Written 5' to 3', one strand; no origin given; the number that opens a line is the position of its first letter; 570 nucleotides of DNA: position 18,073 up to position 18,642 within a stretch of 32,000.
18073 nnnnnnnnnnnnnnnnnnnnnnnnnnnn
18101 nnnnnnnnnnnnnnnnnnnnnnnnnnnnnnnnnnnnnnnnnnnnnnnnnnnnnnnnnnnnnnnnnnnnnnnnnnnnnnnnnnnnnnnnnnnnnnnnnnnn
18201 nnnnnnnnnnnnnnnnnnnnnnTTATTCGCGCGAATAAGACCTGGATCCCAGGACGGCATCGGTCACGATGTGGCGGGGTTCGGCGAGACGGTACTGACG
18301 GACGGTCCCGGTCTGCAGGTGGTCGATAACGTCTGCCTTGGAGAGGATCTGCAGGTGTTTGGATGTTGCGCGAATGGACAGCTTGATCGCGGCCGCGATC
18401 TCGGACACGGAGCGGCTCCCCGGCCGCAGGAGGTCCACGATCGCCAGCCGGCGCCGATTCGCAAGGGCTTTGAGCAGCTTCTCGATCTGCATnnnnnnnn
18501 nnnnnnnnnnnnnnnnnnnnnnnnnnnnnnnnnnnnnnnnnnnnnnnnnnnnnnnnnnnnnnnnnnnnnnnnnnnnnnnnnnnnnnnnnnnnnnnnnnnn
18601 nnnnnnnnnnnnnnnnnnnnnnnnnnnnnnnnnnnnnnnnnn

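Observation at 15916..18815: A family of at least 10 palindromes built on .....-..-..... punctuates a co-directional array of small accessory genes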

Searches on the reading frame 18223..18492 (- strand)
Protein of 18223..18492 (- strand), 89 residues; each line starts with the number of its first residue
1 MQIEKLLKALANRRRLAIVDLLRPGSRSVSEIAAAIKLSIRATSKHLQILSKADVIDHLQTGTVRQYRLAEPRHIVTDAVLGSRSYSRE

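Call 7: search_protein_families(library=pfam, proteins=[window:18223-18492:-], max_evalue=0.01)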
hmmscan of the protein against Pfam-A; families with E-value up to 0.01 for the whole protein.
window:18223-18492:- (89 aa): 7 families
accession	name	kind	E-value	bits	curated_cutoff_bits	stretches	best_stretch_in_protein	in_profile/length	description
PF12840.13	HTH_20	-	3.4e-09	37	27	1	10-57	1-49/51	Helix-turn-helix domain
PF01022.26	HTH_5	-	2.2e-08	34.3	22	1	14-56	3-45/47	Bacterial regulatory protein, arsR family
PF21476.4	PF0610-like_N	-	0.0002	22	33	1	18-52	6-40/50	PF0610-like, N-terminal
PF24033.1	DUF7342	-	0.00045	20.7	31.6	1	18-76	10-67/150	Family of unknown function (DUF7342)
PF08100.18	Dimerisation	-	0.00098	19.3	25.6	1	8-71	20-85/93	O-methyltransferase dimerisation domain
PF13412.12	HTH_24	-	0.0054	16.7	21.9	0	27-56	18-47/48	Winged helix-turn-helix DNA-binding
PF25212.1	HVO_A0114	-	0.0068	16.6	27.6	1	3-64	13-74/84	HVO_A0114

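Call 12: find_encoding_contigs(protein=window:18223-18492:-, flank=10000, max_places=10)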
Protein window:18223-18492:- (89 aa): 1 contig read that carries it; 1 place shown.
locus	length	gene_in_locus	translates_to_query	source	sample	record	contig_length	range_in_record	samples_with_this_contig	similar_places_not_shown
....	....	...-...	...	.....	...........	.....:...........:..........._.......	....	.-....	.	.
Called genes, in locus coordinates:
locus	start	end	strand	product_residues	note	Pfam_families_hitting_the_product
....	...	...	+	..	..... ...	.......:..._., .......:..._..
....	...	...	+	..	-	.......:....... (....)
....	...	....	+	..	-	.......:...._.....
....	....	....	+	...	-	-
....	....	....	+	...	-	-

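Call 16: find_homologous_proteins(query=window:18223-18492:-, max_evalue=0.00001)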
Query window:18223-18492:- (89 aa): 12 proteins with E <= 0.00001 among 18 candidates.
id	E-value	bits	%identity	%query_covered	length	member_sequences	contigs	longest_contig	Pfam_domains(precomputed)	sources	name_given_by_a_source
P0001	1.2e-46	173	100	100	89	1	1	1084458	PF12840.14,PF01022.27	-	-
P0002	6.3e-28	114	61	100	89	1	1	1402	PF12840.14,PF01022.27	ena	-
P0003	1.5e-21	94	66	83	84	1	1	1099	PF01022.27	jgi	jgi:DNA-binding transcriptional ArsR family regulator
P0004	7.4e-14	69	61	81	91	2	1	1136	PF12840.14,PF01022.27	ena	-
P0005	2.5e-13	68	54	90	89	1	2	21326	PF12840.14,PF01022.27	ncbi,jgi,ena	-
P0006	4.5e-13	67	53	83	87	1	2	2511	PF01022.27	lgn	-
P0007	5.8e-13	67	61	74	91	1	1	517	PF12840.14,PF01022.27,PF08100.19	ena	-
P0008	6.4e-13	66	65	66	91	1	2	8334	PF12840.14,PF01022.27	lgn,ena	-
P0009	4.0e-12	64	49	90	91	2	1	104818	PF12840.14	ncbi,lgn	ncbi:MAG: metalloregulator ArsR/SmtB family transcription factor [Candidatus Taylorbacteria bacteriu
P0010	9.3e-12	63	60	76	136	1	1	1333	PF12840.14,PF01022.27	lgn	-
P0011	2.5e-11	61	52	85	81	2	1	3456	PF12840.14,PF01022.27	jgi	-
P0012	1.7e-8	52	49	74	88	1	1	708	-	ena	-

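Call 18: find_encoding_contigs(protein=P0005, flank=10000, max_places=4)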
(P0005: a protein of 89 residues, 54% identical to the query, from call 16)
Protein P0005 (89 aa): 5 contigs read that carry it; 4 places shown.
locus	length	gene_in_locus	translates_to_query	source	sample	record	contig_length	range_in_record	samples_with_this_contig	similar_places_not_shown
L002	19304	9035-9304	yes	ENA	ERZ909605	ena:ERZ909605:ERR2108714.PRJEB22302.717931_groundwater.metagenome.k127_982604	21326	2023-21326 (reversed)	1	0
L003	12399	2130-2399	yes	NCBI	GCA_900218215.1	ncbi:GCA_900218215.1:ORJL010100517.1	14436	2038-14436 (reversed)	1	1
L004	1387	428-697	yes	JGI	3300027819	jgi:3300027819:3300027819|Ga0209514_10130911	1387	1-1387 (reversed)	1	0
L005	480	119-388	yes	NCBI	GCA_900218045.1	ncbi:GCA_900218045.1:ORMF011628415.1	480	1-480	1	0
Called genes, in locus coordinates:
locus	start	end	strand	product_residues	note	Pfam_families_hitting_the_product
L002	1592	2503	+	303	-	-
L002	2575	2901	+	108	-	-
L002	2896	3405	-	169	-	PF12917:YfbR-like (weak), PF13023:HD_3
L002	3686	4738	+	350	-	-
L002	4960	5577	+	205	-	PF02525:Flavodoxin_2, PF03358:FMN_red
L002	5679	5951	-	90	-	PF24035:DUF7344 (faint), PF12840:HTH_20, PF25212:HVO_A0114 (weak), PF01022:HTH_5 (weak), PF13412:HTH_24 (weak)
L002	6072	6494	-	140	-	-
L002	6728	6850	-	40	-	-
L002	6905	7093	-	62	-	-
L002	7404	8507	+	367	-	PF01926:MMR_HSR1, PF02421:FeoB_N, PF06071:YchF-GTPase_C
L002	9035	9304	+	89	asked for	PF12840:HTH_20, PF01022:HTH_5 (weak)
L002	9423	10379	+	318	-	PF18920:DUF5671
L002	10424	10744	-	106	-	-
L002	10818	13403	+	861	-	PF00133:tRNA-synt_1, PF09334:tRNA-synt_1g, PF13603:tRNA-synt_1_2, PF00133:tRNA-synt_1, PF08264:Anticodon_1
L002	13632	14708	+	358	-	PF04545:Sigma70_r4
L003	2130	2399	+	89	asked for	PF12840:HTH_20, PF01022:HTH_5 (weak)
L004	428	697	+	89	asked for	PF12840:HTH_20, PF01022:HTH_5 (weak)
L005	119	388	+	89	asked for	PF12840:HTH_20, PF01022:HTH_5 (weak)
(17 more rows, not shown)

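Call 19: find_encoding_contigs(protein=P0009, flank=10000, max_places=4)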
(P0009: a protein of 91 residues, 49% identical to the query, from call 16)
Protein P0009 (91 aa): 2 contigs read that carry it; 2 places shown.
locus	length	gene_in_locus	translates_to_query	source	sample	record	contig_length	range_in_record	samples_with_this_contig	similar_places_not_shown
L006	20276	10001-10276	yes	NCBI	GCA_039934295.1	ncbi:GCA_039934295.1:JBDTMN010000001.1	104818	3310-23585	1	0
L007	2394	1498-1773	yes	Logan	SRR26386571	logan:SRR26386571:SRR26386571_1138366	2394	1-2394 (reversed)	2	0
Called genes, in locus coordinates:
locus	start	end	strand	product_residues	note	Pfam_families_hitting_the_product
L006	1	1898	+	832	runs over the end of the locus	PF04932:Wzy_C, PF21033:RMD1-3 (faint), PF00515:TPR_1 (faint), PF07719:TPR_2 (faint), PF13181:TPR_8 (faint), PF13431:TPR_17 (faint), PF13432:TPR_16 (faint), PF23914:TPR_CcmH_CycH (faint), +5 more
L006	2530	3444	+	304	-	PF03741:TerC, PF04332:DUF475, PF03741:TerC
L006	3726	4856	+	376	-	PF00313:CSD (faint)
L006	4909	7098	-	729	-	PF00133:tRNA-synt_1, PF09334:tRNA-synt_1g, PF08264:Anticodon_1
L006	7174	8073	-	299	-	PF00291:PALP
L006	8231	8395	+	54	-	PF21344:Zn_ribbon_LysW (weak)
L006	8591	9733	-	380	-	PF01168:Ala_racemase_N, PF00842:Ala_racemase_C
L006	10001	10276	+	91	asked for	PF12840:HTH_20 (weak)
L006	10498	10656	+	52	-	PF00471:Ribosomal_L33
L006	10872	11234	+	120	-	PF01541:GIY-YIG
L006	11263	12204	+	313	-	PF01636:APH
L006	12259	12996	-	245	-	PF18306:LDcluster4, PF03641:Lysine_decarbox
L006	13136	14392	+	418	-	PF01702:TGT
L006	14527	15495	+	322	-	PF01820:Dala_Dala_lig_N, PF02655:ATP-grasp_3 (weak), PF07478:Dala_Dala_lig_C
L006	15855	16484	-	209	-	PF13624:SurA_N_3, PF09312:SurA_N, PF13623:SurA_N_2 (weak)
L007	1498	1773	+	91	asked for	PF12840:HTH_20 (weak)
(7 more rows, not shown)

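Call 20: find_encoding_contigs(protein=P0008, flank=10000, max_places=4)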
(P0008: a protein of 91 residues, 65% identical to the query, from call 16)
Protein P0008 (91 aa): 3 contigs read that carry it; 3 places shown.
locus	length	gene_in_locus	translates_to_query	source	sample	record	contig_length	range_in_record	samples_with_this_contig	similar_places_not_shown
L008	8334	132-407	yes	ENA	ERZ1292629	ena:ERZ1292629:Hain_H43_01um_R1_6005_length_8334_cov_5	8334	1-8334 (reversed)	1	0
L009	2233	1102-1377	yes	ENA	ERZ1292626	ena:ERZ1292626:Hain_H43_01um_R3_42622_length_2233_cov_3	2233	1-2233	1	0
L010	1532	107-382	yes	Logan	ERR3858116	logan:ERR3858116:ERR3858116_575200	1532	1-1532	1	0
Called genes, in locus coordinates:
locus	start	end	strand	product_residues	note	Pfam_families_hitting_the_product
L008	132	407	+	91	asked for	PF01022:HTH_5, PF12840:HTH_20 (weak)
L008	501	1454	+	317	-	PF00579:tRNA-synt_1b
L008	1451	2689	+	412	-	PF01336:tRNA_anti-codon, PF00152:tRNA-synt_2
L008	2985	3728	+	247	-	PF02616:SMC_ScpA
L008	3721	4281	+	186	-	PF04079:SMC_ScpB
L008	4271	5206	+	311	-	PF00768:Peptidase_S11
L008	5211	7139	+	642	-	PF13522:GATase_6, PF13537:GATase_7, PF00733:Asn_synthase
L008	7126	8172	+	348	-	PF00953:Glycos_transf_4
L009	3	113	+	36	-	?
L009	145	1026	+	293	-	PF00226:DnaJ, PF01556:DnaJ_C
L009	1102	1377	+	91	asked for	PF01022:HTH_5, PF12840:HTH_20 (weak)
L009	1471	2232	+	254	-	?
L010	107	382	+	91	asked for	PF01022:HTH_5, PF12840:HTH_20 (weak)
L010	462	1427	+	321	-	PF00579:tRNA-synt_1b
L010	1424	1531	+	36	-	?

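Call 25: find_related_loci(query=A1, collection=genome_contigs, flank=6000)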
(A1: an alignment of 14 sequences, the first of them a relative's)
Query A1 (89 aa) in genome_contigs; peptide patterns used: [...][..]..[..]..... (x = any residue, [..] = any of these).
134 stretches matched a pattern; 126 encode a relative of the query (tblastn E <= 1e-3); the best 80 are kept; 80 distinct loci.
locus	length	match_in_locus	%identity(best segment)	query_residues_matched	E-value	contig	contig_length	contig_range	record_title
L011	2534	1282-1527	51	2-77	2e-18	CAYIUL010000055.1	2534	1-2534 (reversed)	MAG TPA_asm: uncultured Candidatus Saccharibacteria bacterium isolate ERP119705_co5_417 genome assembly, contig: NODE_67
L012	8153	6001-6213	56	3-72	7e-18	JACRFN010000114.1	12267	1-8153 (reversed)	MAG: Candidatus Kerfeldbacteria bacterium isolate NC_groundwater_1726_Pr3_B-0.1um_50_13 SR-2_scaffold_141_3600158, whole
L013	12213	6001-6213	56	2-71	1e-17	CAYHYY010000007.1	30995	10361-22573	MAG TPA_asm: uncultured Candidatus Saccharibacteria bacterium isolate ERP119705_co16_438 genome assembly, contig: NODE_1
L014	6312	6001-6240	51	3-81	2e-17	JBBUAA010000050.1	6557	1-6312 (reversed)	MAG: Patescibacteria group bacterium isolate H52-bin072_1 H52_bin072_1_000000000050, whole genome shotgun sequence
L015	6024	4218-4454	53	4-81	2e-17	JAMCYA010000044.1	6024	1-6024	MAG: Patescibacteria group bacterium isolate FK_Sedi_B_Bin.374 NODE_57910_length_6024_cov_1.69951, whole genome shotgun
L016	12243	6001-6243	51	3-77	4e-17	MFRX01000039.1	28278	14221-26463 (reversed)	MAG: Candidatus Moranbacteria bacterium RIFCSPHIGHO2_02_FULL_40_12b rifcsphigho2_02_scaffold_6877, whole genome shotgun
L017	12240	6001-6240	46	2-80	5e-17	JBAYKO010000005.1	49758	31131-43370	MAG: Candidatus Paceibacterota bacterium isolate SO_2016_GW1_81 scaffold01343_OW334_2016, whole genome shotgun sequence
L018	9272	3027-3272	46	3-83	5e-17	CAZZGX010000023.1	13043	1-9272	MAG TPA_asm: uncultured Candidatus Saccharibacteria bacterium isolate binchicken_co203_608 genome assembly, contig: k141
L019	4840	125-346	54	4-75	6e-17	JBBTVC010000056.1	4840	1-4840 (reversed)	MAG: Patescibacteria group bacterium isolate H14-bin026_1 H14_bin026_1_000000000056, whole genome shotgun sequence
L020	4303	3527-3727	57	2-67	7e-17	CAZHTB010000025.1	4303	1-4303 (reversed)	MAG TPA_asm: uncultured Gammaproteobacteria bacterium isolate binchicken_co203_567 genome assembly, contig: k141_779704,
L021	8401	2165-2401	48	1-78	6e-17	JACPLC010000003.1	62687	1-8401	MAG: Candidatus Kaiserbacteria bacterium isolate NC_groundwater_511_Ag_S-0.1um_54_12 S35_SO-1_scaffold_158874, whole gen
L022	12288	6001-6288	44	3-89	1e-16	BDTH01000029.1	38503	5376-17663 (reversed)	Bacterium BMS3Abin15 DNA, contig: NODE_6, whole genome shotgun sequence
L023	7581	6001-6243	44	2-81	1e-16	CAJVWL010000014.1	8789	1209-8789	TPA_asm: uncultured bacterium isolate DRR093005_bin.6_MetaBAT_v2.12.1_MAG genome assembly, contig: NODE_3184_length_8789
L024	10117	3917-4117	57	4-69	1e-16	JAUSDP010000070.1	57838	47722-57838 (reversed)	MAG: bacterium isolate E14_maxbin.078_sub E14_k141_1477927, whole genome shotgun sequence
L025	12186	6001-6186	58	2-62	2e-16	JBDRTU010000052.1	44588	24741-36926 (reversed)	MAG: Patescibacteria group bacterium isolate MEGAHIT-group-3.98 k141_746141, whole genome shotgun sequence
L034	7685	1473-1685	54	3-72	4e-16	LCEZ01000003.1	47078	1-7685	MAG: Parcubacteria group bacterium GW2011_GWD2_43_10 UV57_C0003, whole genome shotgun sequence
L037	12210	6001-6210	56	2-70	7e-16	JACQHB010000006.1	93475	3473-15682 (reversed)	MAG: Candidatus Doudnabacteria bacterium isolate NC_groundwater_1088_Ag_S2p5_45_84 S_2p5_S6_coassembly_k141_1511716, who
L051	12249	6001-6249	47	2-83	3e-15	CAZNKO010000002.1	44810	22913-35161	MAG TPA_asm: uncultured Gammaproteobacteria bacterium isolate binchicken_co232_111 genome assembly, contig: NODE_1307_le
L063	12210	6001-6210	50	2-70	9e-15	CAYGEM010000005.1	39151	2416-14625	MAG TPA_asm: uncultured Candidatus Saccharibacteria bacterium isolate ERP113451_co2_195 genome assembly, contig: NODE_48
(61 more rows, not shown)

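Call 37: search_protein_families(library=pfam, alignment_id=A2, max_evalue=0.0001)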
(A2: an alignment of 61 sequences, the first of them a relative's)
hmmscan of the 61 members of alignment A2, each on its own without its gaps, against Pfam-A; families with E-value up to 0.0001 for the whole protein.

A. member 1, L011:560-796:+ (79 aa): 1 family
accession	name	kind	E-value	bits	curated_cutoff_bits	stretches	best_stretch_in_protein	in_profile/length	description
PF04014.23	MazE_antitoxin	-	2.1e-11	44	24.7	1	5-50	1-45/48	Antidote-toxin recognition MazE, bacterial antitoxin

B. families by the number of members that match (of 61 scanned): 73 families (the first 25 are shown)
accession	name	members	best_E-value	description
PF09962.14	DUF2196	2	4.3e-31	Uncharacterized conserved protein (DUF2196)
PF00587.30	tRNA-synt_2b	2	1.5e-27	tRNA synthetase class II core domain (G, H, P, S and T)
PF12705.13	PDDEXK_1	2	2.3e-27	PD-(D/E)XK nuclease superfamily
PF01592.21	NifU_N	2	3.1e-23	NifU-like N terminal domain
PF02450.21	LCAT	2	1.1e-18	Lecithin:cholesterol acyltransferase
PF01541.30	GIY-YIG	2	3.2e-17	GIY-YIG catalytic domain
PF00293.34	NUDIX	2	3.9e-16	NUDIX domain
PF00702.32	Hydrolase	2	9.8e-15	haloacid dehalogenase-like hydrolase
PF00580.27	UvrD-helicase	1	8.8e-78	UvrD/REP helicase N-terminal domain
PF00579.31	tRNA-synt_1b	1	1.2e-65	tRNA synthetases class I (W and Y)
PF00248.27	Aldo_ket_red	1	1e-56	Aldo/keto reductase family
PF00160.26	Pro_isomerase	1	2.5e-52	Cyclophilin type peptidyl-prolyl cis-trans isomerase/CLD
PF13361.12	UvrD_C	1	9.6e-49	UvrD-like helicase C-terminal domain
PF02769.27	AIRS_C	1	3.6e-46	AIR synthase related protein, C-terminal domain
PF00266.25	Aminotran_5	1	6.3e-46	Aminotransferase class-V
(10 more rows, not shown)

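Call 39: search_solved_structures(query=A1, max_evalue=0.01, show_alignments=2)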
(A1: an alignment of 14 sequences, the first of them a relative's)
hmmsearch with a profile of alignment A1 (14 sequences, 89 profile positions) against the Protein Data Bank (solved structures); distinct sequences matched with E-value up to 0.01: 37.
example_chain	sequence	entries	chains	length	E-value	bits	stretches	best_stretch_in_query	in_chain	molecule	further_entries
3jth_A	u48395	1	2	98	2.1e-15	59.8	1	6-87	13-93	Transcription activator HlyU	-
5znx_A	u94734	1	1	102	2.4e-15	59.7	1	6-87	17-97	Transcriptional activator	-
4k2e_A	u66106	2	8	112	1.2e-14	57.4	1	6-86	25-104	Transcriptional activator HlyU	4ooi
9t6t_A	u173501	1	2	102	3.3e-12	49.6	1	5-79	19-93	Lmo1102 protein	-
9t6r_A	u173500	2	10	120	5.3e-12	48.9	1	5-79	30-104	Lmo1102 protein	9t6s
2kko_A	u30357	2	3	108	6.1e-11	45.5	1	6-78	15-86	POSSIBLE TRANSCRIPTIONAL REGULATORY PROTEIN (POSSIBLY ARSR-FAMILY) | Possible transcriptional regulatory arsR-family protein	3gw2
4ggg_A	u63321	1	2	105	8.1e-11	45.1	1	6-78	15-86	Repressor protein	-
1r1u_A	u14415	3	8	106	3.2e-10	43.2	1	6-78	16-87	repressor protein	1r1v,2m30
2kjb_A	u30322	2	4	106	3.2e-10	43.2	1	6-78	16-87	CzrA protein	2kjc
8qkf_A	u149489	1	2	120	4.4e-10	42.8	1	8-77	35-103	ArsR family transcriptional regulator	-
6cdb_A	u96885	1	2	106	1.2e-09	41.4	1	6-78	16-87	ArsR family transcriptional regulator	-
6cda_A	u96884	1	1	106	1.4e-09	41.2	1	6-78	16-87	ArsR family transcriptional regulator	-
1u2w_A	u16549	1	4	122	3.3e-09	39.9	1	7-79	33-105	Cadmium efflux system accessory protein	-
4omy_A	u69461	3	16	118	7.1e-09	38.9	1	9-76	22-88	NolR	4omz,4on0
3f72_A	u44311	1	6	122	9.6e-09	38.5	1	7-77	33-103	Cadmium efflux system accessory protein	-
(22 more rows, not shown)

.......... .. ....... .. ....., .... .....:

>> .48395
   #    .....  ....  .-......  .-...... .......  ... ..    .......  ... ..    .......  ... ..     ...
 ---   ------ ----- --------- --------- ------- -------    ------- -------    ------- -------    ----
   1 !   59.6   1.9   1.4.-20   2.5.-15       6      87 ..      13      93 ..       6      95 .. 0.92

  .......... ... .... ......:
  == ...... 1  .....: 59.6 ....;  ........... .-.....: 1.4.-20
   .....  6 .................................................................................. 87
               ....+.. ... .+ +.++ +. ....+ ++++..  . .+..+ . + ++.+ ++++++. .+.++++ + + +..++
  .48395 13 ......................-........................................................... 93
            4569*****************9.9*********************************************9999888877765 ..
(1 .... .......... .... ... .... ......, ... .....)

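Call 44: search_protein_families(library=ncbifam, proteins=[window:18223-18492:-], max_evalue=0.01)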
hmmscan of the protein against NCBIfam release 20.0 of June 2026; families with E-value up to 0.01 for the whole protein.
window:18223-18492:- (89 aa): 10 families
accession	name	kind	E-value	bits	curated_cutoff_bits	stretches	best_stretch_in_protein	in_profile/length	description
NF033788.1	HTH_metalloreg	subfamily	4.1e-17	61.8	55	1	4-73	2-72/77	metalloregulator ArsR/SmtB family transcription factor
NF033789.1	repress_SdpR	subfamily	1.1e-11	44.5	100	1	7-70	2-65/79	autorepressor SdpR family transcription factor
NF040642.1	sulf_sens_BigR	equivalog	7e-07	29.2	155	1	3-72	10-79/95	sulfite-sensing transcriptional repressor BigR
NF045707.1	Dbac_1936_reg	equivalog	1.4e-06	28.2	115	1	5-75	9-79/99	ArsR/SmtB-type metalloregulator TsoR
NF007528.0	PRK10141.1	subfamily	4.7e-06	26.4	97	1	5-70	8-74/117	metalloregulator ArsR/SmtB family transcription factor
NF041413.1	ArsR_Rv2640c_fam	equivalog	6.5e-05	23.3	155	1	4-68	33-100/118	Rv2640c family ArsR-like transcriptional regulator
TIGR01884.1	cas_HTH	subfamily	0.00021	20.7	60.2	1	8-61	137-191/202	CRISPR-associated CARF protein Csa3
NF047906.1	CdPbTransRegCmtR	equivalog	0.0006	19.7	150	1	3-73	11-81/104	Cd(II)/Pb(II)-sensing metalloregulatory transcriptional regulator CmtR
NF053602.1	Phr_regulator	exception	0.0013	18.3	320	1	3-58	2-57/191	heat shock transcription regulator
NF053755.1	MsvR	equivalog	0.003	17.3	220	1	5-58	5-58/236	transcriptional factor MsvR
